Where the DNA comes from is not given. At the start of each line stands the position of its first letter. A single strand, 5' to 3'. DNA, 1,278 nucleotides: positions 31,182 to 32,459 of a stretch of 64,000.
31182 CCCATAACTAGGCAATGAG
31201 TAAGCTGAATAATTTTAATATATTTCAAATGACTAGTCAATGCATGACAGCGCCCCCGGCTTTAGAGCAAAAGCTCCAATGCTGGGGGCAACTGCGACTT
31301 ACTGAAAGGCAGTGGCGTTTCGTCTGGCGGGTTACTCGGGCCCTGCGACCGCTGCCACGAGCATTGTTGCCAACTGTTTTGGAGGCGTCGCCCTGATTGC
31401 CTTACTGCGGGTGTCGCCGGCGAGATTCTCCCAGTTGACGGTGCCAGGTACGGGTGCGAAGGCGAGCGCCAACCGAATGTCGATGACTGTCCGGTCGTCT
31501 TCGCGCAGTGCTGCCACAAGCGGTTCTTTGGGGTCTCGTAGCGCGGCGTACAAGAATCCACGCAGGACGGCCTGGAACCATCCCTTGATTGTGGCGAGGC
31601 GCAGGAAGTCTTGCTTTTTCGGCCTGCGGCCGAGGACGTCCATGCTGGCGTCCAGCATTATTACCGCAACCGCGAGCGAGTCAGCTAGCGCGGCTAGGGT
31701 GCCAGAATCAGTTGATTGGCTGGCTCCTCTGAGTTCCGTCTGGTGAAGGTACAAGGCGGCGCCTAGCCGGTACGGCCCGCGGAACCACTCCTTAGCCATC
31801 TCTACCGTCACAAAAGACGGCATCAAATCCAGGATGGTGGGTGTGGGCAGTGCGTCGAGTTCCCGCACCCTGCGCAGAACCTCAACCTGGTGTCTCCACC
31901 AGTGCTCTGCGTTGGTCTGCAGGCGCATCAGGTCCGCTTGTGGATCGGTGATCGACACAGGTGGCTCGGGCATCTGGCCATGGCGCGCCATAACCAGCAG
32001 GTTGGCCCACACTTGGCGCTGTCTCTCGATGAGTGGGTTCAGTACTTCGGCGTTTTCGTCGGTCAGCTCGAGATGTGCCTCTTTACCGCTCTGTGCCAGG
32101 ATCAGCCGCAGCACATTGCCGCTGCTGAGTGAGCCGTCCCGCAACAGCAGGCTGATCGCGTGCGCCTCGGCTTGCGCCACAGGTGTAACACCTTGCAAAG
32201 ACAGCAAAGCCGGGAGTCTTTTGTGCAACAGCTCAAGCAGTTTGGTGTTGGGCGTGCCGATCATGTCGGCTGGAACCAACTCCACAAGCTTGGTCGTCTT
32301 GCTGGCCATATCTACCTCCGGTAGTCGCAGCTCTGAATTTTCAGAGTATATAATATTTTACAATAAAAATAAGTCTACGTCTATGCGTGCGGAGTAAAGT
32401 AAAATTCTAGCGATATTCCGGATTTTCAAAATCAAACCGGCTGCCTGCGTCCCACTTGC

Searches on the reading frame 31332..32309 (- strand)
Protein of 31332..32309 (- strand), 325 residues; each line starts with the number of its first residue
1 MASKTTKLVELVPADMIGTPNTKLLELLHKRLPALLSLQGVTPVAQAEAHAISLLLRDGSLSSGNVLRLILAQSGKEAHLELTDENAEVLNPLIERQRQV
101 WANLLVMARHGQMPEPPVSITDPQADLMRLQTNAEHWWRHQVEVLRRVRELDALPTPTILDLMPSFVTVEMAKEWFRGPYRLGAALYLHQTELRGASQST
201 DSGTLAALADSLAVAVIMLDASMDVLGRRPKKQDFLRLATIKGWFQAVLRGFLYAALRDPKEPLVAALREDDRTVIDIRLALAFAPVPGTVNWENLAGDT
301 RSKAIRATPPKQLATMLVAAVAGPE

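Call 4: search_protein_families(library=pfam, proteins=[window:31332-32309:-], max_evalue=1)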
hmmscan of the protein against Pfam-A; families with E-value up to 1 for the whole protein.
window:31332-32309:- (325 aa): 0 families

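Call 5: search_protein_families(library=padloc, proteins=[window:31332-32309:-], max_evalue=1)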
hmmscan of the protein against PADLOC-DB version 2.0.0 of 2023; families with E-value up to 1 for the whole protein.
window:31332-32309:- (325 aa): 0 families

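Call 6: search_protein_families(library=phrogs, proteins=[window:31332-32309:-], max_evalue=1)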
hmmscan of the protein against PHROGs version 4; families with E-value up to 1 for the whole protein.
window:31332-32309:- (325 aa): 0 families

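Call 7: search_protein_families(library=ncbifam, proteins=[window:31332-32309:-], max_evalue=1)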
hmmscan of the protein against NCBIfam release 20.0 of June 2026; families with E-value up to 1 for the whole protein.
window:31332-32309:- (325 aa): 0 families

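Call 8: find_homologous_proteins(query=window:31332-32309:-, max_evalue=0.01)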
Query window:31332-32309:- (325 aa): 2 proteins with E <= 0.01 among 8000 candidates.
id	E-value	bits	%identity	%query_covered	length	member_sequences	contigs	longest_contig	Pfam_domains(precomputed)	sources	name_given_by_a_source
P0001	3.1e-206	701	100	100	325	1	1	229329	-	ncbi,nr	ncbi:MAG TPA: hypothetical protein VFO38_05005 [Candidatus Saccharimonadales bacterium]|nr:hypotheti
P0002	2.1e-187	640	92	100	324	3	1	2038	-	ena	-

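Call 11: find_encoding_contigs(protein=P0002, flank=10000)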
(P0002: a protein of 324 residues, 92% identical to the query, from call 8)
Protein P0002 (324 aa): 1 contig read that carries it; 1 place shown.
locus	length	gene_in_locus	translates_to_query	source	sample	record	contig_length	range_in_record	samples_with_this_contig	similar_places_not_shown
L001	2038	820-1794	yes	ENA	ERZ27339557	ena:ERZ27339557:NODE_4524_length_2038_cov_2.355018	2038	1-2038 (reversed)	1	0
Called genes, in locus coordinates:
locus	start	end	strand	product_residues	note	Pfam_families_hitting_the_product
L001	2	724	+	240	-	?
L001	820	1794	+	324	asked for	-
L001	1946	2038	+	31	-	?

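Call 16: predict_structure(protein=window:31332-32309:-)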
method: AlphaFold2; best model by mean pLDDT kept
length: 325 residues; sequences in the alignment: 1
mean_pLDDT: 43.6   pTM: 0.35
mean pLDDT of the five models: 43.6, 42.5, 37.6, 36.5, 35.9
residues with pLDDT >= 90: 0; 70-90: 0; 50-70: 101; < 50: 224
segments of 3 or more residues with pLDDT < 50: 1-25, 34-36, 38-197, 288-306, 320-325
pLDDT, mean of each block of 10 residues (from residue 1): 36 44 46 47 45 45 44 37 34 38 31 29 33 35 32 29 27 33 39 47 58 56 51 57 60 61 61 54 55 37 48 50 42
secondary structure, 60 per line:
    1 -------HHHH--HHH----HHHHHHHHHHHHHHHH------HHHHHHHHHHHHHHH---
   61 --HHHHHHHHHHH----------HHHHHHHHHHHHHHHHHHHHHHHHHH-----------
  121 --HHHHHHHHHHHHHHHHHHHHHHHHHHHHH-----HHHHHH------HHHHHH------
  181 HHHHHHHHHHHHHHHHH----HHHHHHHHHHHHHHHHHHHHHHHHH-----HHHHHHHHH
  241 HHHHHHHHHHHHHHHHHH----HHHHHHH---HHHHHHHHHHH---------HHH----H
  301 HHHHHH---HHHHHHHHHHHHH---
elements in order: H8-11 H21-36 H43-57 H63-73 H84-109 H123-151 H157-162 H169-174 H181-197 H202-226 H232-258 H263-269 H273-283 H300-306 H310-322

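Call 19: search_protein_representatives(protein=window:31332-32309:-)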
Query: 325 residues. Proteins with E-value up to 0.001 (for the whole library): 9; up to 1e-10: 5; up to 1e-30: 3. The best 9 are listed.
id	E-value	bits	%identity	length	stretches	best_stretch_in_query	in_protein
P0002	6.8e-188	639.6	93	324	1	1-323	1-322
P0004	8.0e-52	192.8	39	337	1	6-300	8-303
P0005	2.5e-46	174.7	38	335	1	8-318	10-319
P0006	4.2e-15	72.2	37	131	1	6-127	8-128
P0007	1.0e-14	70.9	35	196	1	145-317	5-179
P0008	2.8e-06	43.2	27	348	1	23-261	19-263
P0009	7.6e-05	38.5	25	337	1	30-283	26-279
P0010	8.7e-05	38.3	22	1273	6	7-98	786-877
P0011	9.8e-05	38.1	32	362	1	44-273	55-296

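Call 21: find_encoding_contigs(protein=P0004, flank=10000)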
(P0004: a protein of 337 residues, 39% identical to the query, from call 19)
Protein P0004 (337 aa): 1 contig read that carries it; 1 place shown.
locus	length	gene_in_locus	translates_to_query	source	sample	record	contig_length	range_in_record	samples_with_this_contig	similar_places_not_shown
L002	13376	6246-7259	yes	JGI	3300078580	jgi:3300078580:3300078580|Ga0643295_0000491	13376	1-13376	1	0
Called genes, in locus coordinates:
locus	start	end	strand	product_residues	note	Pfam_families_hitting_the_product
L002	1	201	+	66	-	?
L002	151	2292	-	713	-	PF16927:HisKA_7TM, PF00512:HisKA, PF02518:HATPase_c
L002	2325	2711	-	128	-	-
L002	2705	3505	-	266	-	-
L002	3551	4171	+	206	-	PF01553:Acyltransferase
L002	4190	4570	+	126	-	PF00072:Response_reg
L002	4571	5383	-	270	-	PF00763:THF_DHG_CYH, PF02882:THF_DHG_CYH_C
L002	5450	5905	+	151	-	PF03358:FMN_red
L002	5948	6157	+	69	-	-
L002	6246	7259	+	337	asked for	-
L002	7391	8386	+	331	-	-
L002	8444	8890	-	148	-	PF14328:DUF4385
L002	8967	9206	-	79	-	-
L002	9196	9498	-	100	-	-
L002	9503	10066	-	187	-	-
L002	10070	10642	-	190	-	-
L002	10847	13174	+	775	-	PF01083:Cutinase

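Call 22: find_encoding_contigs(protein=P0005, flank=10000)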
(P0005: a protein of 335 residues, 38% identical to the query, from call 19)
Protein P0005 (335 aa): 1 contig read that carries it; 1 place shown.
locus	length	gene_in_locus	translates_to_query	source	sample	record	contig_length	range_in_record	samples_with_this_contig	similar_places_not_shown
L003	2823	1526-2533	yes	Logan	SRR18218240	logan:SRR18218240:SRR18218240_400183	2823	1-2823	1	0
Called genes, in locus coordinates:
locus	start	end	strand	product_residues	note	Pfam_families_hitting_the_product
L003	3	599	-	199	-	?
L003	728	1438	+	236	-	PF03358:FMN_red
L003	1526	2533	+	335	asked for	-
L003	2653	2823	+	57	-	?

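Call 23: find_encoding_contigs(protein=P0008, flank=10000)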
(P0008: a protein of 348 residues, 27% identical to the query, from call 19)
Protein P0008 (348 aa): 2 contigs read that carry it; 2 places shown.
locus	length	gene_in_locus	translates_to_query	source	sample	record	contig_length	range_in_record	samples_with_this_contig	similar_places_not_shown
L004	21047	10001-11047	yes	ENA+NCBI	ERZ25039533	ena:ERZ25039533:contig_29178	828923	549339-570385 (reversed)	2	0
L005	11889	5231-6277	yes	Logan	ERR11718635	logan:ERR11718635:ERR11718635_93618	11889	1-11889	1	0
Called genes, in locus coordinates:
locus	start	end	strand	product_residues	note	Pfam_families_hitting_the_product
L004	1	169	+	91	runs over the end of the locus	PF12840:HTH_20, PF01022:HTH_5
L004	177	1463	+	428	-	PF05195:AMP_N, PF00557:Peptidase_M24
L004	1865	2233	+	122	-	PF04020:Phage_holin_4_2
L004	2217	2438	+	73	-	PF03840:SecG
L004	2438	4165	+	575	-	PF00496:SBP_bac_5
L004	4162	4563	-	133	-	PF03551:PadR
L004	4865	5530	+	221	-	PF02585:PIG-L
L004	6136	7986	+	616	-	PF04041:Glyco_hydro_130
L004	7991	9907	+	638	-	PF04041:Glyco_hydro_130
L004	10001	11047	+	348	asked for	-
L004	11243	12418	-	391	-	PF13685:Fe-ADH_2 (weak), PF01761:DHQ_synthase, PF24621:DHQS_C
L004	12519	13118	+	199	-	PF12917:YfbR-like (weak), PF13023:HD_3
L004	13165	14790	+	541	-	PF01565:FAD_binding_4, PF02913:FAD-oxidase_C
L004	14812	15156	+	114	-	-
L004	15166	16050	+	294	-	PF00535:Glycos_transf_2, PF10111:Glyco_tranf_2_2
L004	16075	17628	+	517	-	PF13687:DUF4153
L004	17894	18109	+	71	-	PF01402:RHH_1 (weak)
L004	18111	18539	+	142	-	PF13470:PIN_3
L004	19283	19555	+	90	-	PF02604:PhdYeFM_antitox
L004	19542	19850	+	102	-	PF05016:ParE_toxin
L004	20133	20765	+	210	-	PF07963:N_methyl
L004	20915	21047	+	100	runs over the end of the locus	-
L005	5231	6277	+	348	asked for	-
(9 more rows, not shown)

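Call 24: find_encoding_contigs(protein=P0009, flank=10000)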
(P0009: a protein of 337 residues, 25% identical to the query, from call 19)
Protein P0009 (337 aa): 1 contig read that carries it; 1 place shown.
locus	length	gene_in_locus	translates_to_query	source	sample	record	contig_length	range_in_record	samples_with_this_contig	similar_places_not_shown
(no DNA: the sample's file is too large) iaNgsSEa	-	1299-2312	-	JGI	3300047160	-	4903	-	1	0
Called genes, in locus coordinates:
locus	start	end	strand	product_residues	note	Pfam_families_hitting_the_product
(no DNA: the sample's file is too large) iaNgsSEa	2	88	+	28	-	?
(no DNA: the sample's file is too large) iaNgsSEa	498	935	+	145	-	-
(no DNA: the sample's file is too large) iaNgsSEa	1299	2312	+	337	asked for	-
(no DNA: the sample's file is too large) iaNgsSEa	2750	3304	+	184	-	-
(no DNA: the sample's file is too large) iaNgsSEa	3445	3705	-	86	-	-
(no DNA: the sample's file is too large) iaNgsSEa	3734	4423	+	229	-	PF13489:Methyltransf_23 (weak), PF03848:TehB (weak), PF13847:Methyltransf_31, PF08241:Methyltransf_11, PF13649:Methyltransf_25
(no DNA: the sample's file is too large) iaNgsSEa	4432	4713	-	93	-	-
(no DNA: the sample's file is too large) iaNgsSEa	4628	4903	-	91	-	?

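Call 25: find_encoding_contigs(protein=P0011, flank=10000)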
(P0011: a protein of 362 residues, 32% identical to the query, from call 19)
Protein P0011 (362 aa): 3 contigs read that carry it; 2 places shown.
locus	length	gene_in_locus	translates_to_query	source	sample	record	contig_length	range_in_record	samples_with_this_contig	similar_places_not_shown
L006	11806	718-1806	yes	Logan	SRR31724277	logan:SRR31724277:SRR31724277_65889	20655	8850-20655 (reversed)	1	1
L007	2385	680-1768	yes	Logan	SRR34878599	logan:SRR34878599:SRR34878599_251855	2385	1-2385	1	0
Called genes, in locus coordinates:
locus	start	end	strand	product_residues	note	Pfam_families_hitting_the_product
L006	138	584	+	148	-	PF00011:HSP20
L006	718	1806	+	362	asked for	-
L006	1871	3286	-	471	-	-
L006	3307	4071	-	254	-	PF00121:TIM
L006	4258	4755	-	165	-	-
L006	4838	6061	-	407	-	PF00162:PGK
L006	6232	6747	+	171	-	-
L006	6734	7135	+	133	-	-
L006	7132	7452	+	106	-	-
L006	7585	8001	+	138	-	-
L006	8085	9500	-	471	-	PF00224:PK, PF02887:PK_C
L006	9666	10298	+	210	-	-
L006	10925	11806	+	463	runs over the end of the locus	-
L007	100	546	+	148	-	PF00011:HSP20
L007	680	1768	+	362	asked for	-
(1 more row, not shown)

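Call 35: find_homologous_proteins(query=A2, max_evalue=0.001)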
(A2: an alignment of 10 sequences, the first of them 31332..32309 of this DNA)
Query A2 (10 sequences) (325 aa, profile of the alignment): 3 proteins with E <= 0.001 among 8000 candidates.
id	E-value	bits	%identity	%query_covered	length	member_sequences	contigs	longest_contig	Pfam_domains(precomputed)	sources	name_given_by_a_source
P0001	2.9e-127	442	100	100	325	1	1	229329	-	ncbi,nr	ncbi:MAG TPA: hypothetical protein VFO38_05005 [Candidatus Saccharimonadales bacterium]|nr:hypotheti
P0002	6.4e-125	435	92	100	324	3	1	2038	-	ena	-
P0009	4.0e-111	389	24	78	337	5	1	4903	-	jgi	jgi:hypothetical protein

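Call 50: find_related_loci(query=window:31332-32309:-, collection=viral_contigs, flank=5000)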
Query window:31332-32309:- (325 aa) in viral_contigs; peptide patterns used: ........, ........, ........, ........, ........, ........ (x = any residue, [..] = any of these).
9 stretches matched a pattern, but none encodes a relative of the query by tblastn (E <= 1e-3).

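Call 54: search_solved_structures(query=A3, max_evalue=10)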
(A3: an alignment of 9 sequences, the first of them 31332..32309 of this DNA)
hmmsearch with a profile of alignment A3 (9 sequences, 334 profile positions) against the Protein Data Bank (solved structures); distinct sequences matched with E-value up to 10: 1.
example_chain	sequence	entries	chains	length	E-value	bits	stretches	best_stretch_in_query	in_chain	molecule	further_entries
3h8y_A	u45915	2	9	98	1.7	10.6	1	142-176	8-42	Major carboxysome shell protein 1C | Carboxysome shell protein CsoS1C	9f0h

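Call 60: predict_structure(alignment_id=A3)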
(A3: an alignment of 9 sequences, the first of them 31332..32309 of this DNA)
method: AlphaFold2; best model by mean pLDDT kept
length: 325 residues; sequences in the alignment: 9
mean_pLDDT: 69.8   pTM: 0.50
mean pLDDT of the five models: 69.8, 68.9, 68.1, 64.6, 50.9
residues with pLDDT >= 90: 38; 70-90: 159; 50-70: 55; < 50: 73
segments of 3 or more residues with pLDDT < 50: 1-3, 118-176, 194-199
pLDDT, mean of each block of 10 residues (from residue 1): 65 88 80 59 73 77 88 70 85 90 92 69 36 38 39 38 40 52 74 49 73 79 68 70 83 89 85 85 77 55 78 92 70
secondary structure, 60 per line:
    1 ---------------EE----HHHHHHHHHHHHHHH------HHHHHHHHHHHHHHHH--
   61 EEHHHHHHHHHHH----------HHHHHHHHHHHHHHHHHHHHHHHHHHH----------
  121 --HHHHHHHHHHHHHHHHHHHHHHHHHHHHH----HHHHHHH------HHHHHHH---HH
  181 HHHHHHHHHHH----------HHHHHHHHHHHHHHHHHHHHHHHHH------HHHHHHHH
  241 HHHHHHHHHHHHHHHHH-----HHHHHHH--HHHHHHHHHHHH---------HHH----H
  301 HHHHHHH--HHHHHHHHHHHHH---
elements in order: H22-36 H43-58 H63-73 H84-110 H123-151 H156-162 H169-175 H179-191 H202-226 H233-257 H263-269 H272-283 H300-307 H310-322

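Call 61: list_cluster_members(proteins=[P0008, P0004, P0005, P0009, P0011, P0006, P0007, P0002])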
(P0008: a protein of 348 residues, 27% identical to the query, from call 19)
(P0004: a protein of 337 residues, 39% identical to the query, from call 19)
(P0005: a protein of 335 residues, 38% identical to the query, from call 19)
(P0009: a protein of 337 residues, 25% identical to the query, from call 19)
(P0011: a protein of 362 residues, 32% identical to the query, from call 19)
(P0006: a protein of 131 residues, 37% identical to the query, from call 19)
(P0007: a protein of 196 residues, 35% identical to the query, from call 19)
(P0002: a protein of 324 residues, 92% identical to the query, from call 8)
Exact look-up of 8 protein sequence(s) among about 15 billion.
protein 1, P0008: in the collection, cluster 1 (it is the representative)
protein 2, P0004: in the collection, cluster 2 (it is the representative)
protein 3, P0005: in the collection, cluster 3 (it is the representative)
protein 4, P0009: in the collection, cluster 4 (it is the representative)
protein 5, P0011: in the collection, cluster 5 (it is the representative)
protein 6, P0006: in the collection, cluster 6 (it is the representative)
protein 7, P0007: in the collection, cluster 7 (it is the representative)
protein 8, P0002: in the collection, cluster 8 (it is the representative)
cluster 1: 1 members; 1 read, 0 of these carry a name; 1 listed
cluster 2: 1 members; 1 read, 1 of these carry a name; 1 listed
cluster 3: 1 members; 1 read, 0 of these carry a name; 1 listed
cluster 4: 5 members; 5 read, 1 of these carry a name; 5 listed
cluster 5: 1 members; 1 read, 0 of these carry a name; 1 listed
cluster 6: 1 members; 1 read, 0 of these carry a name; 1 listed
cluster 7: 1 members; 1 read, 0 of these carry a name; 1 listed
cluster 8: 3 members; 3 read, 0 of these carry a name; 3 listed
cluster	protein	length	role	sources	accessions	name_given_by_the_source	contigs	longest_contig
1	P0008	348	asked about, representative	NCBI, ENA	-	-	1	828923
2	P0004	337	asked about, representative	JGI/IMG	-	hypothetical protein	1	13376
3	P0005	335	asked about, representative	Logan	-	-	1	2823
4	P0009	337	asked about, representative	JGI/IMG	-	hypothetical protein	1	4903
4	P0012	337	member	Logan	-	-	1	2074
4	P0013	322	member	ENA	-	-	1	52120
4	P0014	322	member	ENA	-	-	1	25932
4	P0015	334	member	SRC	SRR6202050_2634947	-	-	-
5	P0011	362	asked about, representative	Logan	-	-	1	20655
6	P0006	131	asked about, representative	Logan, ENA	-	-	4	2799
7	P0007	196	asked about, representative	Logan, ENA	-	-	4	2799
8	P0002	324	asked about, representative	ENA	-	-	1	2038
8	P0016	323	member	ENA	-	-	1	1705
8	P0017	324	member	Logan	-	-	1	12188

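Call 63: find_encoding_contigs(protein=P0017, flank=10000)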
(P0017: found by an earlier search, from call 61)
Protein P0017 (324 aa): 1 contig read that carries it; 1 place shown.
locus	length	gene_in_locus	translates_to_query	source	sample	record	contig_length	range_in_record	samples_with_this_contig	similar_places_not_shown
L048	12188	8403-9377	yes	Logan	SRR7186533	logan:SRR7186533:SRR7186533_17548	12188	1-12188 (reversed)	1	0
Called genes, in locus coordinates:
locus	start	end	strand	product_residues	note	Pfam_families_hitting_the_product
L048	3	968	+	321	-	?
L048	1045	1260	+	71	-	-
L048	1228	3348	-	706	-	PF16927:HisKA_7TM, PF00512:HisKA, PF02518:HATPase_c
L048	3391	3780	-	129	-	-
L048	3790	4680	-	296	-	-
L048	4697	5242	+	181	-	PF01553:Acyltransferase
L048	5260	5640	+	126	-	PF00072:Response_reg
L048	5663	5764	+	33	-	-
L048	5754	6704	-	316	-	PF09924:LPG_synthase_C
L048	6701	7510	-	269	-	PF00763:THF_DHG_CYH, PF02882:THF_DHG_CYH_C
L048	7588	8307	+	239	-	PF03358:FMN_red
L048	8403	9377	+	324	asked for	-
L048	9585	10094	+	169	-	-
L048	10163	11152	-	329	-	-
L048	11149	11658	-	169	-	-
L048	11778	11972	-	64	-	-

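Call 64: find_encoding_contigs(protein=P0013, flank=8000)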
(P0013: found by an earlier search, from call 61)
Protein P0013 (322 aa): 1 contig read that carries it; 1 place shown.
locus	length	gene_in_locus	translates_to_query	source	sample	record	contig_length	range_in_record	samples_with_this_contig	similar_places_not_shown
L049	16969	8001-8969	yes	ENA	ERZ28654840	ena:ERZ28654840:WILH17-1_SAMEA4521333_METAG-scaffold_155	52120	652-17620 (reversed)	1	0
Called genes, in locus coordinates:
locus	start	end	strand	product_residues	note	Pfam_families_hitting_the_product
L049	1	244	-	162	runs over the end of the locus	-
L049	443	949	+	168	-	-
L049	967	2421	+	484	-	PF01541:GIY-YIG (weak), PF27096:UvrC_M, PF02151:UVR (weak), PF08459:UvrC_RNaseH_dom, PF14520:HHH_5 (weak)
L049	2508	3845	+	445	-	PF04228:Zn_peptidase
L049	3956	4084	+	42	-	-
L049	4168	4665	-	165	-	-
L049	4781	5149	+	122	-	PF04020:Phage_holin_4_2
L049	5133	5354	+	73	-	PF03840:SecG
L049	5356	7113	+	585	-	PF00496:SBP_bac_5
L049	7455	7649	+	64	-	-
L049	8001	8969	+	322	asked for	-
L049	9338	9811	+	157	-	-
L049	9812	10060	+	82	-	-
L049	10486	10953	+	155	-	-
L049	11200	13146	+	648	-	PF00535:Glycos_transf_2 (faint), PF13641:Glyco_tranf_2_3 (weak), PF13632:Glyco_trans_2_3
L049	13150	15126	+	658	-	PF24981:Beta-prop_ATRN-LZTR1 (faint), PF07646:Kelch_2 (faint), PF21110:GlxA, PF07250:Glyoxal_oxid_N (weak), PF09118:GO-like_E_set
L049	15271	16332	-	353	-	PF01341:Glyco_hydro_6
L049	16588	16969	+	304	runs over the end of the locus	-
